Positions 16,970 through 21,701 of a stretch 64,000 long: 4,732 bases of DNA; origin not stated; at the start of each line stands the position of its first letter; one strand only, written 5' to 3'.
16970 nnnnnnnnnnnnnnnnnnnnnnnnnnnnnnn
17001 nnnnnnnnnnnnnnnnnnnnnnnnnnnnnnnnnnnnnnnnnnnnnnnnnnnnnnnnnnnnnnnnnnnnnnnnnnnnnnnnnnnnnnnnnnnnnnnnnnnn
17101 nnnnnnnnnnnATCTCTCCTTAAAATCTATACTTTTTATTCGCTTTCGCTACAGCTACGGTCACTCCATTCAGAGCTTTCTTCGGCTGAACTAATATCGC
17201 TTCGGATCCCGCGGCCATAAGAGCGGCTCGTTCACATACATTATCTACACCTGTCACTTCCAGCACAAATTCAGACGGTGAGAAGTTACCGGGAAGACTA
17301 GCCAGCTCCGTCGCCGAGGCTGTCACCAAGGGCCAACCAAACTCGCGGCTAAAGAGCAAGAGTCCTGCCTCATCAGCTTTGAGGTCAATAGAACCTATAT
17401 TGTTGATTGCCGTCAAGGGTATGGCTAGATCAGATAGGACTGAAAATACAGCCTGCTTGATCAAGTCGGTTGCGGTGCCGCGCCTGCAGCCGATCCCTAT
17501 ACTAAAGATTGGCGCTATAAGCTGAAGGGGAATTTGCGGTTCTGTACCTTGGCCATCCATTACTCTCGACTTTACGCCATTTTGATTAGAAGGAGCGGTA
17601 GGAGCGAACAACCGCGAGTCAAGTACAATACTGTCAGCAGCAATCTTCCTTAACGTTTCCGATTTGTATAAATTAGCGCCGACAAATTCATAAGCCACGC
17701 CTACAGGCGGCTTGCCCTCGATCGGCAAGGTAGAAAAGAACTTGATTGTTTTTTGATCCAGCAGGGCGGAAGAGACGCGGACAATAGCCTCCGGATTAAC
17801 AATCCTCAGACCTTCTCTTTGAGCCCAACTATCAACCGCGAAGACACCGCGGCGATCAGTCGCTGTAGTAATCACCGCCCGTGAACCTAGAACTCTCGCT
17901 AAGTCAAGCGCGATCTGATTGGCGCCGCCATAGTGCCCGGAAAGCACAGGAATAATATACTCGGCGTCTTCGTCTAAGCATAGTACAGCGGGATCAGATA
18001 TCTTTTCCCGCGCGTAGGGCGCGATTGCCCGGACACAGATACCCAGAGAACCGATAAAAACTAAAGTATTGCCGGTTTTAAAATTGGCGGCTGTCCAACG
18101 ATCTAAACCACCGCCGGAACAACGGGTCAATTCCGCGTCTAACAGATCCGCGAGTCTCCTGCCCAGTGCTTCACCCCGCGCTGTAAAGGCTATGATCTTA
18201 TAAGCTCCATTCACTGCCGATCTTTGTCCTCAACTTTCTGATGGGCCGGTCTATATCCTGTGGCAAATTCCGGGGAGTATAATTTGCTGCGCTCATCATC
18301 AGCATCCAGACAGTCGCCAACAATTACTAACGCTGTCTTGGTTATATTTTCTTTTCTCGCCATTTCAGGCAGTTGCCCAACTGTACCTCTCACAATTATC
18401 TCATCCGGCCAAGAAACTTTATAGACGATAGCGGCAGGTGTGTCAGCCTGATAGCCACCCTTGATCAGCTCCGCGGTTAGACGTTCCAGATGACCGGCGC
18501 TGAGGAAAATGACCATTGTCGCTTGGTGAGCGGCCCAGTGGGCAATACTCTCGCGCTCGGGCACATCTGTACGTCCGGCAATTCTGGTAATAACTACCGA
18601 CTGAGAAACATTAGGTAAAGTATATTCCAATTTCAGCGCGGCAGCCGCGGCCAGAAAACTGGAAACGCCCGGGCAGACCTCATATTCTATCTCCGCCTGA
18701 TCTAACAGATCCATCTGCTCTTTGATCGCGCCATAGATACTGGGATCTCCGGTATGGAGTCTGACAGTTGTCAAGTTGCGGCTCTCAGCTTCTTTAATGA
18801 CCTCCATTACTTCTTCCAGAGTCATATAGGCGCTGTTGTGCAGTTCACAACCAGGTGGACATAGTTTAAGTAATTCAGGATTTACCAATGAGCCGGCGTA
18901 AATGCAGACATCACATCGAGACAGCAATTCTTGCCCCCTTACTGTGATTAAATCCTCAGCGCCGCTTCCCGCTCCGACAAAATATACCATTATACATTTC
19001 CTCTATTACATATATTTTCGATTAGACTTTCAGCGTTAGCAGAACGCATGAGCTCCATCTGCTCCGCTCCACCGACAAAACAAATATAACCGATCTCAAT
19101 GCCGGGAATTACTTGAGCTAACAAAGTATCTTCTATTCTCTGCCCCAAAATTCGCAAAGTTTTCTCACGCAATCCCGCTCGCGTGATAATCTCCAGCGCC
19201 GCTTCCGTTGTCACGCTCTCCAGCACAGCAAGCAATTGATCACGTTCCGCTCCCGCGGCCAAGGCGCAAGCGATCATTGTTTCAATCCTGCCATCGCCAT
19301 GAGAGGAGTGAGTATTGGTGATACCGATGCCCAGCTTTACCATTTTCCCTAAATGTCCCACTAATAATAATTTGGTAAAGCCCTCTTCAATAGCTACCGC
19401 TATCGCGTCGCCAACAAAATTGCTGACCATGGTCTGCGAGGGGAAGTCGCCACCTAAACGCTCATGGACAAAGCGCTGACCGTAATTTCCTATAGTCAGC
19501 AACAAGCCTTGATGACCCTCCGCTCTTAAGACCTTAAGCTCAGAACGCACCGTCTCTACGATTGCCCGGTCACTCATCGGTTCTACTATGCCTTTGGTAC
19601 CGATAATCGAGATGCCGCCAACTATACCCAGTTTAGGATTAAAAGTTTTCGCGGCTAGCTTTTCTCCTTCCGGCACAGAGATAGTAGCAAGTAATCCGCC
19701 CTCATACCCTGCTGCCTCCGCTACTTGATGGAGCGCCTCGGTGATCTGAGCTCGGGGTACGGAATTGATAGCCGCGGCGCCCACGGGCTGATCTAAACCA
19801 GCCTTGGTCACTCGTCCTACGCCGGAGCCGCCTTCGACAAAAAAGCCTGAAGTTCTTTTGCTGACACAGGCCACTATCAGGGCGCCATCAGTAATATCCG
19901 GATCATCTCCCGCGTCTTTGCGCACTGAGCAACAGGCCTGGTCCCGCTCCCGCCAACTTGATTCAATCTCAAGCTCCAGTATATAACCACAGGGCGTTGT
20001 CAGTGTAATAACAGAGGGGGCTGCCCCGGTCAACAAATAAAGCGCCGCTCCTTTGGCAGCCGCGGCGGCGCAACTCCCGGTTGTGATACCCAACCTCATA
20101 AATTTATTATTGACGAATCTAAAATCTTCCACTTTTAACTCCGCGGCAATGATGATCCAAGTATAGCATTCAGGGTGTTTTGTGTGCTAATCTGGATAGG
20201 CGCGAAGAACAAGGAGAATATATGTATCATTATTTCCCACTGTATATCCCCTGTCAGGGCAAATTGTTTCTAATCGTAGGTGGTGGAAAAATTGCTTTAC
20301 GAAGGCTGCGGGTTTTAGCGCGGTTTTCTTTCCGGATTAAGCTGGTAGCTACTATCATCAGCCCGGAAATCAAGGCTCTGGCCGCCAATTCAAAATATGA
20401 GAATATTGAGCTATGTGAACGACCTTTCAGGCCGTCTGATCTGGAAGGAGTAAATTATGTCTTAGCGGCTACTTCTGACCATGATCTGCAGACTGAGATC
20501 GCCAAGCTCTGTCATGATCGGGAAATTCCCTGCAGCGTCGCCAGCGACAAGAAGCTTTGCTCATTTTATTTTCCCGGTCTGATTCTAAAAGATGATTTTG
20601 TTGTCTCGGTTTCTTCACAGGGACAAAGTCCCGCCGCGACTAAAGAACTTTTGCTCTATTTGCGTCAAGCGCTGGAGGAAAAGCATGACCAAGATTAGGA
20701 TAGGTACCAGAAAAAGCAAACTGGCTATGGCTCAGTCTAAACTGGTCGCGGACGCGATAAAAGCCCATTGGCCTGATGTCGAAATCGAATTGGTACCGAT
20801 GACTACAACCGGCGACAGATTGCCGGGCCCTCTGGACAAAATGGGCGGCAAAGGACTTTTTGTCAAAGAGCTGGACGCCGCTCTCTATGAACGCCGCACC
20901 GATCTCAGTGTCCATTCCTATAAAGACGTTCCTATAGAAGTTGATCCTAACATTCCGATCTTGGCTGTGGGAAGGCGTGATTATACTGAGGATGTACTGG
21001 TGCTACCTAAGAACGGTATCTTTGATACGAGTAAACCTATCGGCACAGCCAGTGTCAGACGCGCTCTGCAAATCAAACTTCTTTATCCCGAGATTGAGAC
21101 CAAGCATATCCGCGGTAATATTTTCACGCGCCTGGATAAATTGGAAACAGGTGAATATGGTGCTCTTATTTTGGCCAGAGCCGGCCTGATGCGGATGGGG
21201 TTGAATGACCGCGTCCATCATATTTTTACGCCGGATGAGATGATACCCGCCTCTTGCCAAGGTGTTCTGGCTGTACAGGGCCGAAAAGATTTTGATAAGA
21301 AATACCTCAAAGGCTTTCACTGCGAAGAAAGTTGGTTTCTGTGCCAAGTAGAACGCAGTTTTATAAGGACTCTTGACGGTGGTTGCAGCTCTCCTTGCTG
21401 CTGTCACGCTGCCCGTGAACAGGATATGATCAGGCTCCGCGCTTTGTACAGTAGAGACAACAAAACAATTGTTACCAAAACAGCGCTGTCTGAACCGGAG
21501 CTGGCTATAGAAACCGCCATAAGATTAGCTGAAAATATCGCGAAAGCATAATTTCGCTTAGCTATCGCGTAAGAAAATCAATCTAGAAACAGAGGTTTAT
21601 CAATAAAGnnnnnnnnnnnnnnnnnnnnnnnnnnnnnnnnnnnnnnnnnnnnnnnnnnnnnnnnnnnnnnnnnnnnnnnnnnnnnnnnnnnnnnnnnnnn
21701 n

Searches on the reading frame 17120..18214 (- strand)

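Call 58: search_protein_families(library=pfam, proteins=[window:17120-18214:-], max_evalue=0.00001)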
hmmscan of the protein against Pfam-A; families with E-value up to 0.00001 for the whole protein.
window:17120-18214:- (364 aa): 2 families
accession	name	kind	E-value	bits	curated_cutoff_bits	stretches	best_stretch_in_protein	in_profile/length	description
PF01890.21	CbiG_C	-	1.5e-34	119.5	27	1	238-356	2-117/117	Cobalamin synthesis G C-terminus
PF11760.13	CbiG_N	-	3.5e-31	107.5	25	1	40-120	2-82/82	Cobalamin synthesis G N-terminal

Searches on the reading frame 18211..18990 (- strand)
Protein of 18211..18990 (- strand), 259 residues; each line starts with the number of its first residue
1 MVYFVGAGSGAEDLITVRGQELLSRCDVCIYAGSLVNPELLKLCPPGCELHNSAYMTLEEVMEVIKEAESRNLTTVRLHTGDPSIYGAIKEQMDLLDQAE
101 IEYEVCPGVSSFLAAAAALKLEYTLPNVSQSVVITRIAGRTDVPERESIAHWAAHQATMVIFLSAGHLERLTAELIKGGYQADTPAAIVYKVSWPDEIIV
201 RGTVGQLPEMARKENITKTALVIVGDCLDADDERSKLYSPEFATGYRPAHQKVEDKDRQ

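Call 58: search_protein_families(library=pfam, proteins=[window:18211-18990:-], max_evalue=0.00001)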
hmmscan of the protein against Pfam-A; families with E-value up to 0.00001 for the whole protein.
window:18211-18990:- (259 aa): 1 family
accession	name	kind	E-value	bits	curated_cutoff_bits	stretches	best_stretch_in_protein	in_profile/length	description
PF00590.25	TP_methylase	-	1.6e-47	162.6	27.8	1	1-207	1-211/212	Tetrapyrrole (Corrin/Porphyrin) Methylases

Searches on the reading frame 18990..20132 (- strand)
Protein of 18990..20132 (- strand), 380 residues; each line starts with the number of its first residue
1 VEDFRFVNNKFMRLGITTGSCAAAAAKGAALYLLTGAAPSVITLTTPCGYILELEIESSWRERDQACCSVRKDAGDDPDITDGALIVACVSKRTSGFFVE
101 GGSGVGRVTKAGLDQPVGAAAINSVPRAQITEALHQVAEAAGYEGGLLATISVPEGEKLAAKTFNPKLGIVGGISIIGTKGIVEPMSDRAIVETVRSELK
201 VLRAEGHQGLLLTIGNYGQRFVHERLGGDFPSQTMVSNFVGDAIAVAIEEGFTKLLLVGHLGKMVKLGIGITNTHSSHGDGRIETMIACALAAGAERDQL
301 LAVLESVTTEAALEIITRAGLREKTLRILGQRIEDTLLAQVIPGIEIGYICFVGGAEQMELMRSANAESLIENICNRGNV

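Call 58: search_protein_families(library=pfam, proteins=[window:18990-20132:-], max_evalue=0.00001)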
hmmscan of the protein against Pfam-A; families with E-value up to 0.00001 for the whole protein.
window:18990-20132:- (380 aa): 1 family
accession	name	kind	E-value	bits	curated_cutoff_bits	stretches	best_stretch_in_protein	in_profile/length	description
PF01888.22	CbiD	-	4.3e-89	298.6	25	1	12-270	1-254/254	CbiD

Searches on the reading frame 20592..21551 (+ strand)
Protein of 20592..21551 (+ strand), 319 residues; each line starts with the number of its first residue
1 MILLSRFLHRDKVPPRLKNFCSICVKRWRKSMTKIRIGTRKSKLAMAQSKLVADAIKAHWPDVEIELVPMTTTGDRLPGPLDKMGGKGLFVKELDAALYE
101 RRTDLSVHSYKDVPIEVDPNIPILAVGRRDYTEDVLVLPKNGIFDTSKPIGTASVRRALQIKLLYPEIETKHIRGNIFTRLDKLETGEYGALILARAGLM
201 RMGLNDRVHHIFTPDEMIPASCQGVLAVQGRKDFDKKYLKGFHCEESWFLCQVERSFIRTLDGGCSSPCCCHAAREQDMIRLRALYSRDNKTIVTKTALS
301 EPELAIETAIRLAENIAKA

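Call 58: search_protein_families(library=pfam, proteins=[window:20592-21551:+], max_evalue=0.00001)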
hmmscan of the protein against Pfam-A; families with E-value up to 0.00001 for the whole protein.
window:20592-21551:+ (319 aa): 2 families
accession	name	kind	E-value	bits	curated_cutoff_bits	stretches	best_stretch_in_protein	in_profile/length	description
PF01379.25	Porphobil_deam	-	1e-66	224.8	22.1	1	35-233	1-201/207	Porphobilinogen deaminase, dipyromethane cofactor binding domain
PF03900.20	Porphobil_deamC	-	6e-12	46.2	26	1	248-317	1-73/74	Porphobilinogen deaminase, C-terminal domain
